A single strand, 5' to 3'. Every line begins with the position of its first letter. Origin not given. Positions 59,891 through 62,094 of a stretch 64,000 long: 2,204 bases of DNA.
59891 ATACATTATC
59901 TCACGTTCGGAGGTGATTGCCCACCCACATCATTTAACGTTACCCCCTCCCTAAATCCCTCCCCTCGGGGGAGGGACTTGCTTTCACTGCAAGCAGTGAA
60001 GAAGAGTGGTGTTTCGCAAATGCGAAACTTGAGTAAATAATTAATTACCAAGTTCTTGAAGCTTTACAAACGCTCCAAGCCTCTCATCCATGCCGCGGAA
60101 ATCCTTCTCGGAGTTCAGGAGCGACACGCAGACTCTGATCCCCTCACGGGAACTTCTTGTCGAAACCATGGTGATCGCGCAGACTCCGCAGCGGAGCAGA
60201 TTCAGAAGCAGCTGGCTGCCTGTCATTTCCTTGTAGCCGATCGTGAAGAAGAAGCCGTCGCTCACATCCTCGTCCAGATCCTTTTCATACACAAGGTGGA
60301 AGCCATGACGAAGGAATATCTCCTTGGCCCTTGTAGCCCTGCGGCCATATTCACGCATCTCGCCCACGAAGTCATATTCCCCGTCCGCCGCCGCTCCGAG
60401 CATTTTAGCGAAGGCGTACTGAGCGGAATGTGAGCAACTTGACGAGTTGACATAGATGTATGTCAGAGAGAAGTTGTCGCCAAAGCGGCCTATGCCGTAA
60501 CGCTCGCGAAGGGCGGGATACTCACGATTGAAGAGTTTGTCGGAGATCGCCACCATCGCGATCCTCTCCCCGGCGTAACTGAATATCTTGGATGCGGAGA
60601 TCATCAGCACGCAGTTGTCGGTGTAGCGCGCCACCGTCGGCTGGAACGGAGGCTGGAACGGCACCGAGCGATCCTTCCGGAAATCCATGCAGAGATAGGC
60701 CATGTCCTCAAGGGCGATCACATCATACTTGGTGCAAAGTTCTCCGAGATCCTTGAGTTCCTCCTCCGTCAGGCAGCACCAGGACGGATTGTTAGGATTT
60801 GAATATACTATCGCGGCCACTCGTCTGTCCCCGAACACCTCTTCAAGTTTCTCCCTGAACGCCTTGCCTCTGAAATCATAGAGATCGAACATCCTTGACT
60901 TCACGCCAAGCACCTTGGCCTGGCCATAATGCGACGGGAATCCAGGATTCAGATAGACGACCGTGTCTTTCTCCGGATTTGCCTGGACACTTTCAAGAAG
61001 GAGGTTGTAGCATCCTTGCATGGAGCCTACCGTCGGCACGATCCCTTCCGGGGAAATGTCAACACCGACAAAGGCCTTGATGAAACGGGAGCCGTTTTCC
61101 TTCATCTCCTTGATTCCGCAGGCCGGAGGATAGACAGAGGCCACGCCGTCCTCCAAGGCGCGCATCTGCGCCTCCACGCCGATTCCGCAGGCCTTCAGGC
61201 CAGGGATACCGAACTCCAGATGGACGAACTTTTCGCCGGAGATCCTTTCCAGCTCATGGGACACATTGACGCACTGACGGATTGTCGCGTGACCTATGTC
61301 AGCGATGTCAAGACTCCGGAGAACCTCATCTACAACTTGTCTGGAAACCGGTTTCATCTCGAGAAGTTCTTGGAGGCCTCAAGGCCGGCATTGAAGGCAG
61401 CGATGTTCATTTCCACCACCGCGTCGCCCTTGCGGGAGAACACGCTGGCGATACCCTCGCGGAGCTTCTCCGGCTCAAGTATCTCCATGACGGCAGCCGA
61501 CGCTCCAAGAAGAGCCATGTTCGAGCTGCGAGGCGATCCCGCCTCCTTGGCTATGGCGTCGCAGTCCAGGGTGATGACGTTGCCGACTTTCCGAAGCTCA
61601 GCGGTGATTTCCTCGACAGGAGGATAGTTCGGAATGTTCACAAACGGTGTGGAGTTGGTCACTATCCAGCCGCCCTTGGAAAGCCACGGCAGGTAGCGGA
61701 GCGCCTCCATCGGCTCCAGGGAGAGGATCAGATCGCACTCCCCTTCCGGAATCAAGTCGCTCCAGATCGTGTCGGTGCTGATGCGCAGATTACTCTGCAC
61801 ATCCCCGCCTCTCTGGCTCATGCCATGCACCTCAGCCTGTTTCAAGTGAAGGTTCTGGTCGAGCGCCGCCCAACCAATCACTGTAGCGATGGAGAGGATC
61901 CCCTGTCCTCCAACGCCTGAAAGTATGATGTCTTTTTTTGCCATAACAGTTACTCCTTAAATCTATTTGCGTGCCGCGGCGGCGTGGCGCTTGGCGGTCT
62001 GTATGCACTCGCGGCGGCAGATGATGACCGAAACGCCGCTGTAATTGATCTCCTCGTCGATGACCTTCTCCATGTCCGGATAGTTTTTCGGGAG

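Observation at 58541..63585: iorA-iorB-aminotransferase and then a CoA-transferase: a compact aromatic-amino-acid-to-arylacetate cassette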

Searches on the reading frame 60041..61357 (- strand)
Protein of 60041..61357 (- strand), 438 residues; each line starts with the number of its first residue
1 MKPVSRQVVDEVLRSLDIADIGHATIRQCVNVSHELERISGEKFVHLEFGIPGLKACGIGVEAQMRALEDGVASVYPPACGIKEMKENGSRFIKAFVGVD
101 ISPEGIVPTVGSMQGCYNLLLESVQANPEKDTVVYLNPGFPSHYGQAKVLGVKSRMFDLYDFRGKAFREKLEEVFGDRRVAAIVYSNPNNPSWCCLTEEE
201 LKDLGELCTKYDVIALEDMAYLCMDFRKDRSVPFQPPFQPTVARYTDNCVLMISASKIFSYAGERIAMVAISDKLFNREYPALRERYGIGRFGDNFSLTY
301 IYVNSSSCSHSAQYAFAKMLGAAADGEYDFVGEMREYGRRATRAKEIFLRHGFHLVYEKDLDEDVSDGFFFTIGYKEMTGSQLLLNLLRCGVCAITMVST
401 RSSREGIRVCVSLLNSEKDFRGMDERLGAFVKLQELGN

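Call 3: search_protein_families(library=pfam, proteins=[window:60041-61357:-])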
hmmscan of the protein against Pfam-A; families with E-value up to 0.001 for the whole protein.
window:60041-61357:- (438 aa): 1 family
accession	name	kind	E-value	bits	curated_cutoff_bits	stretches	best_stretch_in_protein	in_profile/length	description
PF00155.27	Aminotran_1_2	-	4.5e-21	75.9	19.7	1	61-336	23-277/361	Aminotransferase class I and II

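Call 4: search_protein_families(library=ncbifam, proteins=[window:60041-61357:-])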
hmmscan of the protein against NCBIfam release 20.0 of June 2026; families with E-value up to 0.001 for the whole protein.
window:60041-61357:- (438 aa): 58 families (the best 25 are shown)
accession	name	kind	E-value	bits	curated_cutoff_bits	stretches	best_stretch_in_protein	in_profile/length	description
NF041364.1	GntC_guanitoxin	equivalog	4.5e-20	71.9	415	1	72-273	29-223/356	guanitoxin biosynthesis PLP-dependent (S)-gamma-hydroxy-L-arginine cyclodehydratase GntC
NF006488.0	PRK08912.1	equivalog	1.1e-18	67.3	498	1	58-276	42-251/387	aminotransferase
NF005744.0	PRK07568.1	subfamily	1.2e-18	67.1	389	1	20-275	9-253/398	pyridoxal phosphate-dependent aminotransferase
NF041091.1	asp_aminotase_Arch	equivalog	1e-17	64.1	550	1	38-276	23-251/376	aspartate aminotransferase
NF006229.0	PRK08361.1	equivalog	1.4e-17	63.8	624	1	42-273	33-253/391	aspartate aminotransferase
NF005305.0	PRK06836.1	equivalog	2.2e-17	63.4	376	1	24-277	15-266/396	pyridoxal phosphate-dependent aminotransferase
NF006756.0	PRK09276.1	subfamily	4.3e-17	62.1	507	1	37-271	26-253/387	LL-diaminopimelate aminotransferase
TIGR03540.1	DapC_direct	equivalog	3.7e-16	59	593.25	1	37-271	24-251/383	LL-diaminopimelate aminotransferase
TIGR01265.1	tyr_nico_aTase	subfamily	7e-16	58.2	292.45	1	24-273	14-257/403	tyrosine/nicotianamine family aminotransferase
NF005601.0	PRK07337.1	equivalog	1.6e-15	57.1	496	1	26-275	20-255/394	pyridoxal phosphate-dependent aminotransferase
TIGR03537.1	DapC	equivalog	5.3e-15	55.2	453.6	1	65-290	19-238/350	succinyldiaminopimelate transaminase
NF006514.0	PRK08960.1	equivalog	7e-15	54.7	554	1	29-272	20-249/388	pyridoxal phosphate-dependent aminotransferase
NF004975.0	PRK06348.1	equivalog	2e-14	53.4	549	1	49-274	36-251/384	pyridoxal phosphate-dependent aminotransferase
NF004770.0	PRK06108.1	subfamily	4.3e-14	52.1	422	1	44-275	38-262/396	pyridoxal phosphate-dependent aminotransferase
NF005732.0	PRK07550.1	equivalog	6.4e-14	51.8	366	1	61-276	51-258/389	aminotransferase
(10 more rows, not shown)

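Call 6: search_solved_structures(query=window:60041-61357:-, max_evalue=0.00001, show_alignments=1)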
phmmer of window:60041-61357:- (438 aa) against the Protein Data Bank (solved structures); distinct sequences matched with E-value up to 0.00001: 32.
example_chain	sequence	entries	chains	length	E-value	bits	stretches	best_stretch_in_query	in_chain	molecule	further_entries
3g0t_A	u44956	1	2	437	1.6e-128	432.3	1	3-427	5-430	Putative aminotransferase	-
2gb3_A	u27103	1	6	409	1.3e-14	57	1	26-275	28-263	aspartate aminotransferase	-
2zc0_A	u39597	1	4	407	3.9e-14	55.3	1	34-234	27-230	Alanine glyoxylate transaminase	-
1b5p_A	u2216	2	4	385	1.8e-10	43.3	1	36-231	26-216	PROTEIN (ASPARTATE AMINOTRANSFERASE) | ASPARTATE AMINOTRANSFERASE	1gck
1bjw_A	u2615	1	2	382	1.8e-10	43.3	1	36-230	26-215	ASPARTATE AMINOTRANSFERASE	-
1b5o_A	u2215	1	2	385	1.8e-10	43.3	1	36-230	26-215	PROTEIN (ASPARTATE AMINOTRANSFERASE)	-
1bkg_A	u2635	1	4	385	1.8e-10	43.3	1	36-230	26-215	ASPARTATE AMINOTRANSFERASE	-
1gc3_A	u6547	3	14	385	2.2e-10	43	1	38-231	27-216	ASPARTATE AMINOTRANSFERASE | PROTEIN (ASPARTATE AMINOTRANSFERASE)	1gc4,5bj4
5bj3_A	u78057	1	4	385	2.2e-10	43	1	38-231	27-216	PROTEIN (ASPARTATE AMINOTRANSFERASE)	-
1o4s_A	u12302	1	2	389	4.4e-10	42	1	40-228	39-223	Aspartate aminotransferase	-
2z61_A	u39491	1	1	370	6.8e-10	41.4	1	34-197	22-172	Probable aspartate aminotransferase 2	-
3h14_A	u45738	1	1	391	1.2e-09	40.6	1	39-272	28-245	Aminotransferase, classes I and II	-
2x5d_A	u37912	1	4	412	2.7e-09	39.4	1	40-272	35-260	PROBABLE AMINOTRANSFERASE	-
6qp3_A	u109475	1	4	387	4.6e-09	38.6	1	116-301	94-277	Cystathionine beta-lyase PatB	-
7qug_A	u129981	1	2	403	7.2e-09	38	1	117-275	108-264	carbon-sulfur lyase FnaPatB1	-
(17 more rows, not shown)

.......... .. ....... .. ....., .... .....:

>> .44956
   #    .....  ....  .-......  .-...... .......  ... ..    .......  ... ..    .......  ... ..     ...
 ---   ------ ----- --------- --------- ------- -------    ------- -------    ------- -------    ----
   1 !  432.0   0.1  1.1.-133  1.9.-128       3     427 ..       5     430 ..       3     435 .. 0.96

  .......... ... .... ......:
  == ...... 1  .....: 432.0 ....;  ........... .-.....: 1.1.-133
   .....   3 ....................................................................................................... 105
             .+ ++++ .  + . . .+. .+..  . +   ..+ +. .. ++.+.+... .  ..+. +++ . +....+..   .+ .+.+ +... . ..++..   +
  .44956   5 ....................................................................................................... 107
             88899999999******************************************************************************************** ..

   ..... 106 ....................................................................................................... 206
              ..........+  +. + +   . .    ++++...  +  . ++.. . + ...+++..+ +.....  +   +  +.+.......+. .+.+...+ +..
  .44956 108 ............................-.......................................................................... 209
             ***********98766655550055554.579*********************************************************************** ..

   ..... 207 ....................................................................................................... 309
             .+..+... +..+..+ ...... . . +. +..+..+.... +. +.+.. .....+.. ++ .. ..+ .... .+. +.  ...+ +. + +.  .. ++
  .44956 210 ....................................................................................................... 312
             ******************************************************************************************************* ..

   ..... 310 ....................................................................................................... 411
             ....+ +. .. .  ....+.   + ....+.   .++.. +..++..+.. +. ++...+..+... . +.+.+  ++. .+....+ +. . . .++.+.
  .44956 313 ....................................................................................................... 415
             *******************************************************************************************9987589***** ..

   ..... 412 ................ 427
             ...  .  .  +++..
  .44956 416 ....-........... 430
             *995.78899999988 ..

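Call 9: find_encoding_contigs(protein=window:60041-61357:-, flank=10000, max_places=6)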
Protein window:60041-61357:- (438 aa): 23 contigs read that carry it; 6 places shown.
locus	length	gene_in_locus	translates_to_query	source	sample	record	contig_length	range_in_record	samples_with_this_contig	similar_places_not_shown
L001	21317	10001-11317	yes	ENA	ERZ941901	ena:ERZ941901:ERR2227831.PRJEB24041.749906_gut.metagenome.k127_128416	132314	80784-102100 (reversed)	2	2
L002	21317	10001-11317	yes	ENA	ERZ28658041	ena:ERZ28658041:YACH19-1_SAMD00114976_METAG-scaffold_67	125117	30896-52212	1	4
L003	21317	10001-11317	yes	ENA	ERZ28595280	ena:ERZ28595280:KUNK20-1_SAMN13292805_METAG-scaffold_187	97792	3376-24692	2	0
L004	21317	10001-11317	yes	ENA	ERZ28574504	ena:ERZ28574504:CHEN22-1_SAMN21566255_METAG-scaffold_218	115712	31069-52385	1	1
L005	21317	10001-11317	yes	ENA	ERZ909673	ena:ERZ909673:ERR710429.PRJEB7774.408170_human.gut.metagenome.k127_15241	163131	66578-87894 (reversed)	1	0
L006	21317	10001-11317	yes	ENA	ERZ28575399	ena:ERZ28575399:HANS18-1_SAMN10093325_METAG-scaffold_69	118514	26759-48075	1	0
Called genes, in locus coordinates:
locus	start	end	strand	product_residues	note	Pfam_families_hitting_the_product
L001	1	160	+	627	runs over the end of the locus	PF00122:E1-E2_ATPase, PF00702:Hydrolase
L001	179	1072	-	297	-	PF01545:Cation_efflux, PF16916:ZT_dimer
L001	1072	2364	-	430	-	PF03553:Na_H_antiporter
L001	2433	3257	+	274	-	PF11738:DUF3298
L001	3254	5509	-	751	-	PF00999:Na_H_Exchanger, PF02080:TrkA_C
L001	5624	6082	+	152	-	PF04138:GtrA_DPMS_TM (weak)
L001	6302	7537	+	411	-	PF06738:ThrE, PF12821:ThrE_2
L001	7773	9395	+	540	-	PF01855:POR_N, PF02775:TPP_enzyme_C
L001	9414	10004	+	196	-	PF01558:POR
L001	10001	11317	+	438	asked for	PF00155:Aminotran_1_2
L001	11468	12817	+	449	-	PF02550:AcetylCoA_hydro, PF01144:CoA_trans (faint), PF13336:AcetylCoA_hyd_C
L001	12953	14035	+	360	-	PF01595:CNNM, PF00571:CBS (faint)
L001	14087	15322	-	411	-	PF09411:PagL (weak)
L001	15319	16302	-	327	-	-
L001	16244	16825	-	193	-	PF02545:Maf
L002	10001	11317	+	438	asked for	PF00155:Aminotran_1_2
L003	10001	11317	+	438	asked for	PF00155:Aminotran_1_2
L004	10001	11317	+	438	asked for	PF00155:Aminotran_1_2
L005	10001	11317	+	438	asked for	PF00155:Aminotran_1_2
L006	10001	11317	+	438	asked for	PF00155:Aminotran_1_2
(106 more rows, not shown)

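Call 11: find_homologous_proteins(query=window:60041-61357:-, max_evalue=1e-20)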
Query window:60041-61357:- (438 aa): 8000 proteins with E <= 1e-20 among 8000 candidates; the best 120 are listed.
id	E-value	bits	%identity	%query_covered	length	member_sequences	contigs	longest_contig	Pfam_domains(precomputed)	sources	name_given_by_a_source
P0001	1.9e-295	997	99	100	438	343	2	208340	PF00155.28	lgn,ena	-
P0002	3.7e-261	884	86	100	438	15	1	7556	PF00155.28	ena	-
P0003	3.2e-260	881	86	100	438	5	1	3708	PF00155.28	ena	-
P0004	5.2e-260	880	86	100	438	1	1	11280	PF00155.28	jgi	-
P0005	2.4e-259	878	86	100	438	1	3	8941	PF00155.28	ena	-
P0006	6.9e-259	877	87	100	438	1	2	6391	PF00155.28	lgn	-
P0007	7.2e-259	877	87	100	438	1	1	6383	PF00155.28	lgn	-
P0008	8.7e-259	876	85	100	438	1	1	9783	PF00155.28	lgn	-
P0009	1.5e-258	875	86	100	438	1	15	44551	PF00155.28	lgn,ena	-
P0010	3.9e-258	874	86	100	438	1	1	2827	PF00155.28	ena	-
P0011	4.2e-258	874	86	100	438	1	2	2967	PF00155.28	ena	-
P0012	4.9e-258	874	86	99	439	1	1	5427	PF00155.28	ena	-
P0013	1.3e-257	872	86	99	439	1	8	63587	PF00155.28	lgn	-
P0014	1.4e-257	872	85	100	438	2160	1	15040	PF00155.28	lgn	-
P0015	2.4e-257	872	86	99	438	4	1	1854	PF00155.28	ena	-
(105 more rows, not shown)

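Call 15: find_related_loci(query=A1, collection=genome_contigs, flank=8000)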
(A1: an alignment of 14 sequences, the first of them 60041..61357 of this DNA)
Query A1 (438 aa) in genome_contigs; peptide patterns used: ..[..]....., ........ (x = any residue, [..] = any of these).
542 stretches matched a pattern; 516 encode a relative of the query (tblastn E <= 1e-3); the best 80 are kept; 80 distinct loci.
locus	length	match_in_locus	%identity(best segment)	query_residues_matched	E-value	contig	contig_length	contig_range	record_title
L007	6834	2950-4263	85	1-438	0e+0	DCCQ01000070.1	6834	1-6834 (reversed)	MAG TPA_asm: Bacteroidales bacterium UBA1077 UBA1077_contig_10427, whole genome shotgun sequence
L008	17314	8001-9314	86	1-438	0e+0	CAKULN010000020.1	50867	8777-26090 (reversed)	MAG: uncultured Bacteroidales bacterium isolate REFINED_METABAT215_TOP10_CONTIGS_1500_ASSEMBLY_K77_MERGED__Hadza_MoBio_C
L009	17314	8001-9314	84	1-438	0e+0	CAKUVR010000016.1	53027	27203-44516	MAG: uncultured Bacteroidales bacterium isolate REFINED_METABAT215_TOP10_CONTIGS_1500_ASSEMBLY_K77_MERGED__Hadza_MoBio_C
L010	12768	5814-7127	84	1-438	0e+0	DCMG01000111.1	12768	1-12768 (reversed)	MAG TPA_asm: Bacteroidales bacterium UBA1628 UBA1628_contig_3051, whole genome shotgun sequence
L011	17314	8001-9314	86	1-438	0e+0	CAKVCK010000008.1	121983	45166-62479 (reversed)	MAG: uncultured Bacteroidales bacterium isolate REFINED_METABAT215_TOP10_CONTIGS_1500_ASSEMBLY_K77_MERGED__Hadza_MoBio_h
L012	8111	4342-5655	87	1-438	0e+0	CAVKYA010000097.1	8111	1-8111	Bacteroidaceae bacterium isolate H07688-L1_cleanbin_000013 genome assembly, contig: Spades_H07688-L1_contig_1532, whole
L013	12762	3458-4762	84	1-435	0e+0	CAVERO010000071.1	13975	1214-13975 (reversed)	Candidatus Methanomethylophilaceae archaeon isolate H07675-L1_cleanbin_000048 genome assembly, contig: Spades_H07675-L1_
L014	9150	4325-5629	85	1-435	0e+0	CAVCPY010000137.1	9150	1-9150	Eggerthellaceae bacterium isolate G02607-L1_cleanbin_000013 genome assembly, contig: Spades_G02607-L1_contig_2780, whole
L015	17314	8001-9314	86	1-438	0e+0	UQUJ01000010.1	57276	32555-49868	uncultured Alistipes sp. isolate UMGS648 genome assembly, contig: NODE_41_length_57276_cov_7.637371, whole genome shotgu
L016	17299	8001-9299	84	1-433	0e+0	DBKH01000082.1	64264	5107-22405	MAG TPA_asm: Bacteroidales bacterium UBA755 UBA755_contig_776, whole genome shotgun sequence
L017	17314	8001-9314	83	1-438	0e+0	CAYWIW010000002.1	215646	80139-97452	MAG TPA_asm: uncultured Muribaculaceae bacterium isolate SRP313737_co1_118 genome assembly, contig: NODE_40_length_21564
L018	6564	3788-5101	84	1-438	0e+0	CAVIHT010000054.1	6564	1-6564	Bacteroidaceae bacterium isolate H07635-L1_cleanbin_000008 genome assembly, contig: Spades_H07635-L1_contig_5083, whole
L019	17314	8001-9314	84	1-438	0e+0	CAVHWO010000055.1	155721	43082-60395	bacterium isolate G02653-L1_cleanbin_000011 genome assembly, contig: Spades_G02653-L1_contig_33, whole genome shotgun se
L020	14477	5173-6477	84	1-435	0e+0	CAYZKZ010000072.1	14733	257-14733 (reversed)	MAG TPA_asm: uncultured Muribaculaceae bacterium isolate SRP225648_co1_949 genome assembly, contig: NODE_10214_length_14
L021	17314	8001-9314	83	1-438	0e+0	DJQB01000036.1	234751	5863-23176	MAG TPA_asm: Bacteroidales bacterium UBA6397 UBA6397_contig_300, whole genome shotgun sequence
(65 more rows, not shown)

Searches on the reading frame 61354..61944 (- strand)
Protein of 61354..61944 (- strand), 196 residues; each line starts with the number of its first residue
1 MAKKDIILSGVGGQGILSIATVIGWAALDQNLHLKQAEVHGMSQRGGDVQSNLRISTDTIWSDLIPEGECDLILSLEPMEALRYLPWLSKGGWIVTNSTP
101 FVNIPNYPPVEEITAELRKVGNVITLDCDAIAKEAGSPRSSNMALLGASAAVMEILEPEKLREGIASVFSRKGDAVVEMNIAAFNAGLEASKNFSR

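Call 3: search_protein_families(library=pfam, proteins=[window:61354-61944:-])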
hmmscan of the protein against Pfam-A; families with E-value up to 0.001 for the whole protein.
window:61354-61944:- (196 aa): 1 family
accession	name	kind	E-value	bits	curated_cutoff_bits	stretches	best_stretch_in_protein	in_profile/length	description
PF01558.24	POR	-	4.7e-38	131.5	27.4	1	12-189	1-173/173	Pyruvate ferredoxin/flavodoxin oxidoreductase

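Call 4: search_protein_families(library=ncbifam, proteins=[window:61354-61944:-])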
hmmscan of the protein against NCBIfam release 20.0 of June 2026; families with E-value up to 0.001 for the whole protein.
window:61354-61944:- (196 aa): 24 families
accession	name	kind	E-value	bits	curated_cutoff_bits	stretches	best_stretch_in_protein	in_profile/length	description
NF005324.0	PRK06853.1-4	equivalog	5e-91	303.9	222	1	3-193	2-191/196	indolepyruvate oxidoreductase subunit beta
NF005323.0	PRK06853.1-3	equivalog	1.2e-48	165.7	238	1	3-191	6-195/197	indolepyruvate oxidoreductase subunit beta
TIGR03334.1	IOR_beta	equivalog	7.6e-47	159.7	205.8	1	5-188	2-188/189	indolepyruvate ferredoxin oxidoreductase subunit beta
NF005322.0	PRK06853.1-2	equivalog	5.6e-41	140.5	237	1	2-192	4-194/197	indolepyruvate oxidoreductase subunit beta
NF005325.0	PRK06853.1-5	equivalog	2.3e-40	138.4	230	1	2-190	2-190/192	indolepyruvate oxidoreductase subunit beta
NF005326.0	PRK06853.1-6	equivalog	6.6e-39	133.8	348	1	3-193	3-198/202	indolepyruvate oxidoreductase subunit beta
NF004917.0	PRK06274.1-3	equivalog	2.1e-32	112.7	284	1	3-190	2-192/203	indolepyruvate oxidoreductase subunit beta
NF004918.0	PRK06274.1-4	equivalog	1.6e-27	96.6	278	1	5-189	4-190/202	indolepyruvate oxidoreductase subunit beta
NF004915.0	PRK06274.1-1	equivalog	6.5e-27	94.2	274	1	5-192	4-193/194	indolepyruvate oxidoreductase subunit beta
NF005328.0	PRK06853.2-2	equivalog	2.8e-26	92.4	240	1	1-190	1-182/192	indolepyruvate oxidoreductase subunit beta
NF004916.0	PRK06274.1-2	equivalog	1.6e-25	90.3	227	1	4-191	3-176/178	indolepyruvate oxidoreductase subunit beta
NF005327.0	PRK06853.2-1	equivalog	1.9e-20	73.5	242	1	1-148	1-149/194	indolepyruvate oxidoreductase subunit beta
NF005329.0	PRK06853.2-4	equivalog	7.6e-18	65.3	267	2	4-97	2-100/175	indolepyruvate oxidoreductase subunit beta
TIGR03710.1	OAFO_sf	subfamily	1.8e-13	50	482.75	1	6-192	4-174/561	2-oxoacid:acceptor oxidoreductase subunit alpha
NF006323.0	PRK08537.1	equivalog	1.8e-12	47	235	1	3-192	2-179/181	2-oxoacid:ferredoxin oxidoreductase subunit gamma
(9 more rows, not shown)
